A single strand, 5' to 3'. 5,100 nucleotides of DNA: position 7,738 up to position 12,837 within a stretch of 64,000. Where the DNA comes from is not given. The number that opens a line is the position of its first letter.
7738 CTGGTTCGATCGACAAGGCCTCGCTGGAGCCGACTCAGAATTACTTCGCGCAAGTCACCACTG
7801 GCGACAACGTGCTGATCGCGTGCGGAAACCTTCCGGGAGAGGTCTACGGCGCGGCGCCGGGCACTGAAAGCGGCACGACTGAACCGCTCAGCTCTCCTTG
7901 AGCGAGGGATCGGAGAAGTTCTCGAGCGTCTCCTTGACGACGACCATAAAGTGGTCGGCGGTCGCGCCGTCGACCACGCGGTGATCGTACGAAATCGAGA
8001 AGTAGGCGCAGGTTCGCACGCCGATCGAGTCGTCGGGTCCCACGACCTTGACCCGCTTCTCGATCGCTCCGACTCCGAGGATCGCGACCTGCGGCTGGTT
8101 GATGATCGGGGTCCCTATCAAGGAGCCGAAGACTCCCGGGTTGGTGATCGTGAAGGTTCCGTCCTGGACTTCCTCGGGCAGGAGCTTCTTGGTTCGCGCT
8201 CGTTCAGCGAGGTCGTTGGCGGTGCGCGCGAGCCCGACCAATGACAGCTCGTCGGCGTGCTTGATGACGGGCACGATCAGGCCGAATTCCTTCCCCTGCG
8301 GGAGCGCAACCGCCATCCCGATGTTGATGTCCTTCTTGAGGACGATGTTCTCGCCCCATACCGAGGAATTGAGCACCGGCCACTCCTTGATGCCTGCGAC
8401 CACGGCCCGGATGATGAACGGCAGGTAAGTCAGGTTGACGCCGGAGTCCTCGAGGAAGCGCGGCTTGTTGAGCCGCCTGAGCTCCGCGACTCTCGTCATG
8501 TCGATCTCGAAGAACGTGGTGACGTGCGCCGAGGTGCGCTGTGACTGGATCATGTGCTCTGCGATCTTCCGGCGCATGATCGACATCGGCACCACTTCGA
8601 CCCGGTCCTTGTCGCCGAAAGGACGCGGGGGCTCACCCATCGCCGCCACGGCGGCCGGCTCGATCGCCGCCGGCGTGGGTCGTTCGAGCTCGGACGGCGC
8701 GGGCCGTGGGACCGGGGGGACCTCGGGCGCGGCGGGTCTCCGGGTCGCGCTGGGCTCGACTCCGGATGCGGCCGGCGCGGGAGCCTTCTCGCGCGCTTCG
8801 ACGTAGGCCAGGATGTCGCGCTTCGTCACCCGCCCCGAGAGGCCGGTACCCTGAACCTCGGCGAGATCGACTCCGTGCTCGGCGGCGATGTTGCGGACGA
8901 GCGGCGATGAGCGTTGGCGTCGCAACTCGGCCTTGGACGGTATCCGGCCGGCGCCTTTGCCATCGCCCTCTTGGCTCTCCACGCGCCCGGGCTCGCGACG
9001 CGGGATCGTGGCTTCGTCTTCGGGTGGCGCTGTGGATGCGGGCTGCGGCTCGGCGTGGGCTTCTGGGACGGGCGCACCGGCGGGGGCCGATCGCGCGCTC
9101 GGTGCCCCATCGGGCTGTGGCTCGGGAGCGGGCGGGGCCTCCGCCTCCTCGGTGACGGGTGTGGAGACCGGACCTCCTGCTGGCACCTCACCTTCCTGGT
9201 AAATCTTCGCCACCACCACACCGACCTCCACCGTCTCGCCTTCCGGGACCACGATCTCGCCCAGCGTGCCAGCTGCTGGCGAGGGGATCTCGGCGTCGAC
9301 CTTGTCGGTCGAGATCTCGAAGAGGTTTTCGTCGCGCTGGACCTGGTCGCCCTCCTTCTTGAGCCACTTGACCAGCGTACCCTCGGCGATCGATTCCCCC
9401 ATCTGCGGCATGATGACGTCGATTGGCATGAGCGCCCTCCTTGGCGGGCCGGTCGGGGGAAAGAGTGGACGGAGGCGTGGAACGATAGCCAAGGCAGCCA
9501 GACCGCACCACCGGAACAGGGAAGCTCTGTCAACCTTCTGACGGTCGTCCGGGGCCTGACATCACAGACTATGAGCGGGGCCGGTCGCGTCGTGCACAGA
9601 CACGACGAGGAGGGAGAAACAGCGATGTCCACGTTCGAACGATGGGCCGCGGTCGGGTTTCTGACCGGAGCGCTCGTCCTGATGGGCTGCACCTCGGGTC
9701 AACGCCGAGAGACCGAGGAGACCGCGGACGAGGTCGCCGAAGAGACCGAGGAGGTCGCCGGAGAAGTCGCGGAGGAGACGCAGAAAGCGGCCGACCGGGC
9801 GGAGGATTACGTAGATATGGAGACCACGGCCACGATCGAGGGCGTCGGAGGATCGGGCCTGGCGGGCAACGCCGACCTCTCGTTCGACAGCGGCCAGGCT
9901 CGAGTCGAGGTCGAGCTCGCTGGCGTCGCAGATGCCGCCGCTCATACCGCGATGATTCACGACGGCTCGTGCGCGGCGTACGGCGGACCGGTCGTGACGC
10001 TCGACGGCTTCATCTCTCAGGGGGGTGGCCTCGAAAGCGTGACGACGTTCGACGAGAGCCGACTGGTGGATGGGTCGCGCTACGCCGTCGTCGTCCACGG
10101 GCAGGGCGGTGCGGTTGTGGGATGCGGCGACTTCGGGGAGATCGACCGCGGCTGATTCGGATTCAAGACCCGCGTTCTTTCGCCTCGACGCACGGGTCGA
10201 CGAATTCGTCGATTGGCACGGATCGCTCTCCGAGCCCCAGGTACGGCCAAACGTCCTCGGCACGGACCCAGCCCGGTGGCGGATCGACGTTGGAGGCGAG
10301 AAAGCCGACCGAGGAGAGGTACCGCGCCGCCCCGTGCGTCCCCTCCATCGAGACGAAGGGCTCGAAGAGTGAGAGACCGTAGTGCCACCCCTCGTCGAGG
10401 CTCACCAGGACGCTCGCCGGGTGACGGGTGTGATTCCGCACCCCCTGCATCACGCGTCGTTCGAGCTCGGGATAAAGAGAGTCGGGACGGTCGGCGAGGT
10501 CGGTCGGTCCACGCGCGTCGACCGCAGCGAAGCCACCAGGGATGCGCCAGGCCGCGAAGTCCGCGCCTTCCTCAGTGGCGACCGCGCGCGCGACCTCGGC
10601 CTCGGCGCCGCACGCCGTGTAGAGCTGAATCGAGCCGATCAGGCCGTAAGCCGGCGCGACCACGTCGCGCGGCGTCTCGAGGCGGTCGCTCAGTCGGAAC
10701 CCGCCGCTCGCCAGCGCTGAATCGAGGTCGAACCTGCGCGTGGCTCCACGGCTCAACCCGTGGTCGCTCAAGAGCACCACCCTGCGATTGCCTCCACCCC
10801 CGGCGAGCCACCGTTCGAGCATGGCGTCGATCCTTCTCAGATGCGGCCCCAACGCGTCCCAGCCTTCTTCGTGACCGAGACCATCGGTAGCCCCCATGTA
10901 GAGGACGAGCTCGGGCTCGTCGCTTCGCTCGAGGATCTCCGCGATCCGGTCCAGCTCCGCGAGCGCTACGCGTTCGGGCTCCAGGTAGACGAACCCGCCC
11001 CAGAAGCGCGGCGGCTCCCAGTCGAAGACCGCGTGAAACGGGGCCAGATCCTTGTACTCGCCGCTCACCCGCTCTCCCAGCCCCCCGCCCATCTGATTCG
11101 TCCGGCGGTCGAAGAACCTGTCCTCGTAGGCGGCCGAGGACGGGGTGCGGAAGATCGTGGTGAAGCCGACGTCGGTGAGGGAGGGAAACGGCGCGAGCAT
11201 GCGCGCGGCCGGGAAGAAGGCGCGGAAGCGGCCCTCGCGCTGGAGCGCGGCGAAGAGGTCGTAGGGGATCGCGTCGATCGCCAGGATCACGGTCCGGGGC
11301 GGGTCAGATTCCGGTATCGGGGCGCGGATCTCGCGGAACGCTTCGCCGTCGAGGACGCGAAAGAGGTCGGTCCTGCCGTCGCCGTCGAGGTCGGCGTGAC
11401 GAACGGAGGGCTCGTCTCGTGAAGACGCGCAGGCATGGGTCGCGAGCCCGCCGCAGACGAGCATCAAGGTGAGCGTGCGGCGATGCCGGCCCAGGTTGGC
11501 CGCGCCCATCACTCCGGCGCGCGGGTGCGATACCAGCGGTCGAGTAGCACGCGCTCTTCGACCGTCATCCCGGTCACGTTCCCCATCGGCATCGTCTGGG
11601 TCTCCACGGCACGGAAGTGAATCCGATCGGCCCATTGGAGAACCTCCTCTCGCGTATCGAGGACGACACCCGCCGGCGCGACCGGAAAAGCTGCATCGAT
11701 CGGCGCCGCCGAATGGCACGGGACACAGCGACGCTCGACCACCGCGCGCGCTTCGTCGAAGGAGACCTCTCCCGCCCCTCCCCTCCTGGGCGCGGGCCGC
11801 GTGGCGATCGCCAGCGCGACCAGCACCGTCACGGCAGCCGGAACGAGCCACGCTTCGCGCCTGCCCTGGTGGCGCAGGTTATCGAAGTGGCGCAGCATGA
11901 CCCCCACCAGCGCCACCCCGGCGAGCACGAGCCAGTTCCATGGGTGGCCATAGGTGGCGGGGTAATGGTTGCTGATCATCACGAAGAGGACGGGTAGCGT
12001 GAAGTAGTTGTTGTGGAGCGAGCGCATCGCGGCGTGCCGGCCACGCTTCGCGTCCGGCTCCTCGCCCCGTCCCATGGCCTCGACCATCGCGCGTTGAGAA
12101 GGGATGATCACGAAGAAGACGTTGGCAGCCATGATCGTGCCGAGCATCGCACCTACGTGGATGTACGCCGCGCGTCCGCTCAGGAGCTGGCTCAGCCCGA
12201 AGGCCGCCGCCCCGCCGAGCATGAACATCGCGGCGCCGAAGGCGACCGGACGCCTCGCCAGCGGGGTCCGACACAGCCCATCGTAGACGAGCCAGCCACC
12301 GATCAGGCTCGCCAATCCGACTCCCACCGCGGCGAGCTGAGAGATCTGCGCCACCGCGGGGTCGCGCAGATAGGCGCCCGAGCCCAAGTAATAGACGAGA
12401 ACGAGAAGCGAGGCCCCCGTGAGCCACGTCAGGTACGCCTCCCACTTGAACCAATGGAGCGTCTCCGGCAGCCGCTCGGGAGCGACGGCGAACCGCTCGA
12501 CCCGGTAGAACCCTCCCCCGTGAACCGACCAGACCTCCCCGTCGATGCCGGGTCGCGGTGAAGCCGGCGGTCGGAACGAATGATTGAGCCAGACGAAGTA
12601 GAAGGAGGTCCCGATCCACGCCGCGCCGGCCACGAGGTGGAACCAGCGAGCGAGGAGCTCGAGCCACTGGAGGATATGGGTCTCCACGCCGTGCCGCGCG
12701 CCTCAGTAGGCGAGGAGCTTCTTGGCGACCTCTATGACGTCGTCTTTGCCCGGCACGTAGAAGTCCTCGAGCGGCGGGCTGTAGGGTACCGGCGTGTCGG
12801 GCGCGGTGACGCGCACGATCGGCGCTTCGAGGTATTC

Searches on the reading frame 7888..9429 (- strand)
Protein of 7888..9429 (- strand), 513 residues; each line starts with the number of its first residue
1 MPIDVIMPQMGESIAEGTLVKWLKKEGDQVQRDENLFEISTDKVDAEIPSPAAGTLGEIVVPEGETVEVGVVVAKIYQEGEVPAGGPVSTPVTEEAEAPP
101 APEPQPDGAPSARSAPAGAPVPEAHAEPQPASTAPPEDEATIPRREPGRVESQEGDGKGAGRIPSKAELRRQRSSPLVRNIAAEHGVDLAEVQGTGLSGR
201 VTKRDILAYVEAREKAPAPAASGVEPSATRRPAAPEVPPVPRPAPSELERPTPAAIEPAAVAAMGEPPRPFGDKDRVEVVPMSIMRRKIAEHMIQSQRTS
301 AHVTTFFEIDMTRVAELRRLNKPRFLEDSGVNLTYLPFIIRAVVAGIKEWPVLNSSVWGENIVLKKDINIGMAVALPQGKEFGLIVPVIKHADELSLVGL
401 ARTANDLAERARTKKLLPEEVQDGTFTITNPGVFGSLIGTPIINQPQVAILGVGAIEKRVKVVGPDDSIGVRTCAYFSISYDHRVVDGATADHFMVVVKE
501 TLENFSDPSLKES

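Call 5: search_protein_families(library=pfam, proteins=[window:7888-9429:-], max_evalue=0.01)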
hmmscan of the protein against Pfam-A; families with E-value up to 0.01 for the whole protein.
window:7888-9429:- (513 aa): 3 families
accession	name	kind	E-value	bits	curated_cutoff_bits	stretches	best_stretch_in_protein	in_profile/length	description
PF00198.28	2-oxoacid_dh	-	9.8e-77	257.9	23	1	277-506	4-228/232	2-oxoacid dehydrogenases acyltransferase (catalytic domain)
PF00364.28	Biotin_lipoyl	-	5.5e-21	74.6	22.1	1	5-76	3-73/73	Biotin-requiring enzyme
PF02817.22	E3_binding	-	1.8e-14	54.1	23.7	1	174-207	3-36/36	e3 binding domain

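Call 32: search_protein_families(library=ncbifam, proteins=[window:7888-9429:-], max_evalue=0.01)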
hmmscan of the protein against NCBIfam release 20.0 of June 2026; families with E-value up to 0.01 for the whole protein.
window:7888-9429:- (513 aa): 20 families
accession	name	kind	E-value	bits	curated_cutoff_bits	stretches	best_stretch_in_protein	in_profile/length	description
TIGR02927.1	SucB_Actino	equivalog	6e-116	388.5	423.45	2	252-504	317-570/579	2-oxoglutarate dehydrogenase, E2 component, dihydrolipoamide succinyltransferase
NF004309.0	PRK05704.1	equivalog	5.3e-109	365.3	449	1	3-504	3-400/408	2-oxoglutarate dehydrogenase complex dihydrolipoyllysine-residue succinyltransferase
NF008814.0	PRK11854.1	equivalog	4.7e-102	342.5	722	2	271-506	401-633/637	pyruvate dehydrogenase complex dihydrolipoyllysine-residue acetyltransferase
TIGR01347.1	sucB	equivalog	7.5e-102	341.6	378.65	2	273-507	171-399/404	dihydrolipoyllysine-residue succinyltransferase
TIGR01349.1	PDHac_trf_mito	equivalog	5e-73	246.7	445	2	266-504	198-431/437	pyruvate dehydrogenase complex dihydrolipoamide acetyltransferase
TIGR01348.1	PDHac_trf_long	equivalog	3.6e-70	237.1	552.1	1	4-505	157-582/587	dihydrolipoyllysine-residue acetyltransferase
NF008815.0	PRK11857.1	equivalog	2.7e-61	207.7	378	1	173-504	5-301/308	dihydrolipoamide acetyltransferase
NF011416.0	PRK14843.1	equivalog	1.4e-51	175.5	429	2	273-504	114-341/347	dihydrolipoamide acetyltransferase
NF008907.0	PRK12270.1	equivalog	1.5e-29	102.4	878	1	212-503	66-362/1241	multifunctional oxoglutarate decarboxylase/oxoglutarate dehydrogenase thiamine pyrophosphate-binding subunit/dihydrolipoyllysine-residue suc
NF011457.0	PRK14875.1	equivalog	2.3e-23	82.7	307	1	4-216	5-131/372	acetoin dehydrogenase dihydrolipoyllysine-residue acetyltransferase subunit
NF008854.0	PRK11892.1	equivalog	1.1e-17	63.9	454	1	1-123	1-124/464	pyruvate dehydrogenase complex E1 component subunit beta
NF004173.0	PRK05641.1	equivalog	1.6e-06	28.7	199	1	17-72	93-148/153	putative acetyl-CoA carboxylase biotin carboxyl carrier protein subunit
NF006761.0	PRK09282.1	domain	1.3e-05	23.8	402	1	15-76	528-589/591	pyruvate carboxylase subunit B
NF005117.0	PRK06549.1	equivalog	3.4e-05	24.5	159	1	16-71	69-124/130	acetyl-CoA carboxylase biotin carboxyl carrier protein subunit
TIGR01108.1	oadA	equivalog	0.00018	20.1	756.5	1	16-72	525-581/582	sodium-extruding oxaloacetate decarboxylase subunit alpha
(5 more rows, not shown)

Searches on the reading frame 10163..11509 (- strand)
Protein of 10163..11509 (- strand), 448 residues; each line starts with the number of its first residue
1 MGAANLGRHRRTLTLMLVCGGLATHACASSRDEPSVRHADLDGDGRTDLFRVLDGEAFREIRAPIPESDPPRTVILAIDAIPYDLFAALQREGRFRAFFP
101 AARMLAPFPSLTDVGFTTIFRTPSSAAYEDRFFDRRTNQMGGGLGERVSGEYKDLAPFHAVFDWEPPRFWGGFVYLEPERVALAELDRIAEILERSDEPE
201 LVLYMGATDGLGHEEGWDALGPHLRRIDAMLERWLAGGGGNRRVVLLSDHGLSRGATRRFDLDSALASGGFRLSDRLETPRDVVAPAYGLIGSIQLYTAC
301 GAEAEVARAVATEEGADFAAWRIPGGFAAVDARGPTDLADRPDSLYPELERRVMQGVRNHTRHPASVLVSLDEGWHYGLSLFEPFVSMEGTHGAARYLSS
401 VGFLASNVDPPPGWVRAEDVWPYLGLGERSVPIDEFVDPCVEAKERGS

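Call 5: search_protein_families(library=pfam, proteins=[window:10163-11509:-], max_evalue=0.01)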
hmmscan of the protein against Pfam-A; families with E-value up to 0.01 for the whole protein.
window:10163-11509:- (448 aa): 1 family
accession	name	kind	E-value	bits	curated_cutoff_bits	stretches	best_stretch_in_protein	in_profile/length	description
PF01663.27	Phosphodiest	-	1.5e-05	25.2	23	1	197-274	158-241/342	Type I phosphodiesterase / nucleotide pyrophosphatase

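Call 32: search_protein_families(library=ncbifam, proteins=[window:10163-11509:-], max_evalue=0.01)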
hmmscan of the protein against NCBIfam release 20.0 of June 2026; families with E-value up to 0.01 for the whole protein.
window:10163-11509:- (448 aa): 0 families

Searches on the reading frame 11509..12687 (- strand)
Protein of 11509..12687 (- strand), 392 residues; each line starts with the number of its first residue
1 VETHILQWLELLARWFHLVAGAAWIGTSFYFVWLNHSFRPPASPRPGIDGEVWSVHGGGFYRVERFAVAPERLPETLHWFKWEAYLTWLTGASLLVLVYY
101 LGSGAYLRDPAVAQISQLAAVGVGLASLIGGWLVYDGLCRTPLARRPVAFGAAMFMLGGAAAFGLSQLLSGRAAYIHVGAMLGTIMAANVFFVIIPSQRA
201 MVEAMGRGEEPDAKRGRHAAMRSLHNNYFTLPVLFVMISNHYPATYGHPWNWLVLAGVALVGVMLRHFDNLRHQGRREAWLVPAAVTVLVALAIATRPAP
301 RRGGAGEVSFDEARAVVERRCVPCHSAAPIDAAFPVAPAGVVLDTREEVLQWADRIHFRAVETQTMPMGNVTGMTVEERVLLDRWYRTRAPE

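Call 5: search_protein_families(library=pfam, proteins=[window:11509-12687:-], max_evalue=0.01)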
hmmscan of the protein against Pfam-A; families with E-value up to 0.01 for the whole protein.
window:11509-12687:- (392 aa): 1 family
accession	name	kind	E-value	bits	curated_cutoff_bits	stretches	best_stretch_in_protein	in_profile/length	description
PF06181.16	Urate_ox_N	-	5.5e-128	427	26.9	1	4-295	2-293/295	Urate oxidase N-terminal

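Call 32: search_protein_families(library=ncbifam, proteins=[window:11509-12687:-], max_evalue=0.01)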
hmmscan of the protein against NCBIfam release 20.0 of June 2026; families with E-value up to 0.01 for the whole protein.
window:11509-12687:- (392 aa): 0 families
